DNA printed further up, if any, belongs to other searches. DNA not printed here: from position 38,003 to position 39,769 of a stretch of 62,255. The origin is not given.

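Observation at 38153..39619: HAL-family paralog that cannot form the MIO cofactor, next to genuine hutH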

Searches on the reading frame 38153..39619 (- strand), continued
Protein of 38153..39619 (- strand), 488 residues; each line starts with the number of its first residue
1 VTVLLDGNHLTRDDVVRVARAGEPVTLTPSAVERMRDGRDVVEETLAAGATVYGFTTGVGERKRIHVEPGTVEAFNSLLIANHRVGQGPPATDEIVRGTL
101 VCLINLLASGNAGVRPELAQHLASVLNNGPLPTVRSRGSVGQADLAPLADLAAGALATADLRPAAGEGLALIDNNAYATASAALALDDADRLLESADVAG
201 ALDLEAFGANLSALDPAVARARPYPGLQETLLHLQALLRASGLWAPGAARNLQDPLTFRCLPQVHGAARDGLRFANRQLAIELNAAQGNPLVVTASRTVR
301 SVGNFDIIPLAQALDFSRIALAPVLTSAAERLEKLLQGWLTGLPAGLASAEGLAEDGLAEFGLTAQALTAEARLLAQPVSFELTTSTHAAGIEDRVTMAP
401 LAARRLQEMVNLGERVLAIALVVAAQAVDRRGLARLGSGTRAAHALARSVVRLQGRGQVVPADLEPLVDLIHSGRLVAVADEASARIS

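Call 84: search_protein_families(library=pfam, proteins=[L021:2674-3540:+, L021:3552-4208:+, L022:3377-4252:+, L022:4255-4773:+, L022:4798-5859:+, L014:13484-14449:+, L014:14967-15488:-, L014:12643-13515:-, L014:15503-16681:+, L021:4222-5691:-], max_evalue=0.01)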
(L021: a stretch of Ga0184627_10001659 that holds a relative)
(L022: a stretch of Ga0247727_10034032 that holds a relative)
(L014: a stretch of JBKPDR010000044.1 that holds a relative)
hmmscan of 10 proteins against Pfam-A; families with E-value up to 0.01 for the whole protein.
L021:2674-3540:+ (288 aa): 1 family
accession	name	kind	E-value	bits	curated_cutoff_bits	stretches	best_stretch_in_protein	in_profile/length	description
PF04909.20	Amidohydro_2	-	1.4e-12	48.4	26.4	1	4-287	1-287/289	Amidohydrolase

L021:3552-4208:+ (218 aa): 1 family
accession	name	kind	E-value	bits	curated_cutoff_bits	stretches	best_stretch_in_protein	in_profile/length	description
PF05995.18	CDO_I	-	1.3e-12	48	23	1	25-146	40-167/170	Cysteine dioxygenase type I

L022:3377-4252:+ (291 aa): 1 family
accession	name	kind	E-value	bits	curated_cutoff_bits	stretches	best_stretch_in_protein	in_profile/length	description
PF04909.20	Amidohydro_2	-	4.4e-15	56.7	26.4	1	7-290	1-287/289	Amidohydrolase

L022:4255-4773:+ (172 aa): 1 family
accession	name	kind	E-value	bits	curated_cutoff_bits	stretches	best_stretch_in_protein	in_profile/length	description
PF05995.18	CDO_I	-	7.4e-13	48.8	23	1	21-149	33-167/170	Cysteine dioxygenase type I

L022:4798-5859:+ (353 aa): 2 families
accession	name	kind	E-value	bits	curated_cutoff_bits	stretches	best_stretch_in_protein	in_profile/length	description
PF01613.24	Flavin_Reduct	-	2.7e-34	118.9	27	1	86-227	2-152/153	Flavin reductase like domain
PF00027.35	cNMP_binding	-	2e-12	47.3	27.5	1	251-333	1-88/89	Cyclic nucleotide-binding domain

L014:13484-14449:+ (321 aa): 1 family
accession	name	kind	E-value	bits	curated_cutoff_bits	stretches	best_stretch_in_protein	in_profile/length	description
PF04909.20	Amidohydro_2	-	2.4e-11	44.4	26.4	1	37-319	1-287/289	Amidohydrolase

L014:14967-15488:- (173 aa): 2 families
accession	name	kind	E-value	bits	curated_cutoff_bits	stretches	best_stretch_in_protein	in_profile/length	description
PF05995.18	CDO_I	-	2.5e-09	37.3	23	1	55-143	69-168/170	Cysteine dioxygenase type I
PF07883.17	Cupin_2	-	0.0001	22.3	27.2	1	69-123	11-59/70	Cupin domain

L014:12643-13515:- (290 aa): 1 family
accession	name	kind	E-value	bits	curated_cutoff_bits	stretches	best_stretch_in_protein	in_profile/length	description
PF00581.25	Rhodanese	-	2.3e-26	92.6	22.2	2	5-121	2-101/102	Rhodanese-like domain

L014:15503-16681:+ (392 aa): 2 families
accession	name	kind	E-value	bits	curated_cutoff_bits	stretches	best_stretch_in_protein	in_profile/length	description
PF13378.12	MR_MLE_C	-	2.4e-41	142.3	29.4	1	159-366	2-218/219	Enolase C-terminal domain-like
PF02746.21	MR_MLE_N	-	4e-09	37.1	22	1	26-133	14-117/117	Mandelate racemase / muconate lactonizing enzyme, N-terminal domain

L021:4222-5691:- (489 aa): 2 families
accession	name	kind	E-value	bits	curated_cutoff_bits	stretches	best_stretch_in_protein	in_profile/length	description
PF00120.29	Gln-synt_C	-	8.1e-89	298.5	24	1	143-484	2-344/344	Glutamine synthetase, catalytic domain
PF03951.24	Gln-synt_N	-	0.00023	21.1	33.4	1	103-134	49-81/82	Glutamine synthetase, beta-Grasp domain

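Call 85: search_solved_structures(query=L014:14967-15488:-, max_evalue=1)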
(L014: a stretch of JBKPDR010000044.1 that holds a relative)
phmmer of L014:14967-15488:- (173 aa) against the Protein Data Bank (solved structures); distinct sequences matched with E-value up to 1: 28.
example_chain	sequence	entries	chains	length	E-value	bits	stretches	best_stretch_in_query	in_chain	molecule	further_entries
8qfr_A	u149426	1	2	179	9.3e-16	61.5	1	40-159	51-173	Cysteine dioxygenase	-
8qfl_A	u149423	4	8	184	1.4e-15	60.9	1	40-159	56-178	Cysteine dioxygenase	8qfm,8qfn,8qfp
8qfo_A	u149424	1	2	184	4.3e-15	59.3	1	40-159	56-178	Cysteine dioxygenase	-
8qfq_A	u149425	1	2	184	2.6e-14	56.8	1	40-159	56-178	Cysteine dioxygenase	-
3eqe_A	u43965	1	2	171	0.0026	20.9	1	66-140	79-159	Putative cystein dioxygenase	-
4qm8_A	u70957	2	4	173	0.0026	20.9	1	66-140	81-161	Cysteine dioxygenase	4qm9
4pix_A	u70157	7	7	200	0.01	19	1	62-144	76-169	Cysteine dioxygenase type 1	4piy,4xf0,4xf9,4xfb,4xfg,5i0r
6u4s_A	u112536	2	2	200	0.013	18.6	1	62-144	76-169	Cysteine dioxygenase type 1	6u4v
2atf_A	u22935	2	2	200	0.014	18.5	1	62-144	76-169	Cysteine dioxygenase type I | Cysteine dioxygenase type 1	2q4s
6u1m_A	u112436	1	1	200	0.014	18.5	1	62-144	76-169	Cysteine dioxygenase type 1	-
2b5h_A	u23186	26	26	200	0.014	18.5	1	62-144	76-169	Cysteine dioxygenase type I | Cysteine dioxygenase type 1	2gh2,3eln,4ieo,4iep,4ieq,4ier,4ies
4yni_A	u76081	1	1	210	0.017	18.3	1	62-144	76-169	Cysteine dioxygenase type 1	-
4yyo_A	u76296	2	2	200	0.018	18.2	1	62-143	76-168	Cysteine dioxygenase type 1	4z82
6u4l_A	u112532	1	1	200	0.02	18.1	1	62-144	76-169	Cysteine dioxygenase type 1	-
5fdb_A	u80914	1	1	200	0.024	17.8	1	62-142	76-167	Cysteine dioxygenase type 1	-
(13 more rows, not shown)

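Call 86: search_protein_families(library=ncbifam, proteins=[L014:14967-15488:-, L021:3552-4208:+, L022:4255-4773:+, L010:11360-12097:+, L021:2674-3540:+, L022:3377-4252:+, L014:13484-14449:+, L010:8291-8968:-, L010:14652-15764:+, L010:15767-16945:+], max_evalue=0.001)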
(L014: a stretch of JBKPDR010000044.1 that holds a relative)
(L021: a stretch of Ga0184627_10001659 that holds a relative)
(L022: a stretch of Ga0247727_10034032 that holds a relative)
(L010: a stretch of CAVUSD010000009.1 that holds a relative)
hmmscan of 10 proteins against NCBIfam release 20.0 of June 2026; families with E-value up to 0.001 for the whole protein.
L014:14967-15488:- (173 aa): 0 families

L021:3552-4208:+ (218 aa): 0 families

L022:4255-4773:+ (172 aa): 0 families

L010:11360-12097:+ (245 aa): 0 families

L021:2674-3540:+ (288 aa): 0 families

L022:3377-4252:+ (291 aa): 0 families

L014:13484-14449:+ (321 aa): 0 families

L010:8291-8968:- (225 aa): 0 families

L010:14652-15764:+ (370 aa): 69 families (the best 25 are shown)
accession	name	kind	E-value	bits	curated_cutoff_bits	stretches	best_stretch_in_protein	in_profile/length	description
TIGR03962.1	mycofact_rSAM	equivalog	2.8e-189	628.4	265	1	12-346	2-337/339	mycofactocin radical SAM maturase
TIGR04545.1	rSAM_ahbD_hemeb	equivalog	2.7e-50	171.7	500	2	24-212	2-192/339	heme b synthase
TIGR04055.1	rSAM_NirJ2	equivalog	7.6e-48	163.7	500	2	24-209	2-188/326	putative heme d1 biosynthesis radical SAM protein NirJ2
TIGR04303.1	GeoRSP_rSAM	equivalog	3.7e-41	141.7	400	1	18-340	1-324/325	GeoRSP system radical SAM/SPASM protein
NF045574.1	sacti_mat_StsB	exception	1.1e-40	139.8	625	1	26-326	100-399/466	StsB family radical SAM/SPASM domain sactipeptide maturase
TIGR04053.2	TIGR04053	equivalog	1e-38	133.6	395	2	19-223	5-211/366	TIGR04053 family radical SAM/SPASM domain-containing protein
TIGR04347.1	pseudo_SAM_Halo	equivalog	3.2e-37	128.7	525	2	21-206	38-223/390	TIGR04347 family pseudo-SAM/SPASM protein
TIGR04054.1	rSAM_NirJ1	equivalog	4.3e-36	124.3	650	1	24-225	38-239/387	putative heme d1 biosynthesis radical SAM protein NirJ1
TIGR04051.1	rSAM_NirJ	equivalog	1.5e-34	119.5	515.45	2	24-222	4-202/354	heme d1 biosynthesis radical SAM protein NirJ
NF050035.1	rSAM_WgK_link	exception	2.7e-34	118.7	650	2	19-175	6-163/367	radical SAM/SPASM peptide maturase WgkB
TIGR04546.1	rSAM_ahbC_deAc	equivalog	2.4e-31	108.9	650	1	24-224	41-241/390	12,18-didecarboxysiroheme deacetylase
TIGR04250.1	SCM_rSAM_ScmE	equivalog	1.2e-30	106.7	400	1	23-182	4-164/358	SynChlorMet cassette radical SAM/SPASM protein ScmE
TIGR04251.1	SCM_rSAM_ScmF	equivalog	8.6e-30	104.3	400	1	27-331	9-330/353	SynChlorMet cassette radical SAM/SPASM protein ScmF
TIGR03913.1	rad_SAM_trio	equivalog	9.9e-30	103.3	591.75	2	21-189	18-185/477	GDL motif peptide-associated radical SAM/SPASM maturase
TIGR02109.1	PQQ_syn_pqqE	equivalog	1.4e-29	103.2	381.35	1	18-343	3-333/358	pyrroloquinoline quinone biosynthesis protein PqqE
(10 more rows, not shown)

L010:15767-16945:+ (392 aa): 7 families
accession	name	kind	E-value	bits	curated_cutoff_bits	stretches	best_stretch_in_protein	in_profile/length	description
TIGR03966.1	actino_HemFlav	equivalog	5.6e-201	667.2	470.85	1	5-386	4-385/385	pre-mycofactocin synthase MftD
NF008398.0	PRK11197.1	subfamily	8.5e-71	238.7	376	1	13-376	10-373/381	L-lactate dehydrogenase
NF033901.1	L_lactate_LldD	exception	8.2e-65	219.2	550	1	15-376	12-373/377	FMN-dependent L-lactate dehydrogenase LldD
TIGR02708.1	L_lactate_ox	equivalog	2.1e-44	152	645.5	2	242-366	222-346/367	L-lactate oxidase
TIGR02151.1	IPP_isom_2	equivalog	9.4e-07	28.1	281.3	1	297-379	251-335/338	type 2 isopentenyl-diphosphate Delta-isomerase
NF041303.1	Indglycph_syn_Halo_TrpC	equivalog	0.00024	20.5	380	1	260-336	163-237/250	indole-3-glycerol phosphate synthase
TIGR01302.1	IMP_dehydrog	equivalog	0.00054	18.9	481.5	1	301-334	325-358/450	IMP dehydrogenase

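Call 90: search_solved_structures(query=L022:3377-4252:+, max_evalue=0.01)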
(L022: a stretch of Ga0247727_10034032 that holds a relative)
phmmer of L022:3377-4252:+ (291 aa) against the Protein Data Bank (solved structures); distinct sequences matched with E-value up to 0.01: 9.
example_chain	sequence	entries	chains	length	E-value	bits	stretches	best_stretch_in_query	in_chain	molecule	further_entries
6e6i_A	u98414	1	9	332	3.1e-06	29.8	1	179-268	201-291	2,2',3-trihydroxy-3'-methoxy-5,5'-dicarboxybiphenyl meta-cleavage compound hydrolase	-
5vn5_A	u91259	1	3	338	3.3e-06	29.7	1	179-268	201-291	2,2',3-trihydroxy-3'-methoxy-5,5'-dicarboxybiphenyl meta-cleavage compound hydrolase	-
4hjw_A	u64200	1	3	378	0.0023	20.4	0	127-266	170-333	Uracil-5-carboxylate decarboxylase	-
4hk5_A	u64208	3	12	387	0.0029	20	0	223-263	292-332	Uracil-5-carboxylate decarboxylase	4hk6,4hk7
4lan_A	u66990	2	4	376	0.0033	19.8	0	223-263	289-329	Uracil-5-carboxylate decarboxylase | Cordyceps militaris IDCase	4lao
4igm_A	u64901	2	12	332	0.0036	19.7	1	131-218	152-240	2-amino-3-carboxymuconate-6-semialdehyde decarboxylase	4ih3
4ign_A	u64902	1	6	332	0.0036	19.7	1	131-218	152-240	2-amino-3-carboxymuconate-6-semialdehyde decarboxylase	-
2wm1_A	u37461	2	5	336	0.0036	19.7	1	131-218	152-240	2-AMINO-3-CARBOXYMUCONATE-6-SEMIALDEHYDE DECARBOXYLASE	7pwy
4ofc_A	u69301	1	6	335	0.0037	19.7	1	131-218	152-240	2-amino-3-carboxymuconate-6-semialdehyde decarboxylase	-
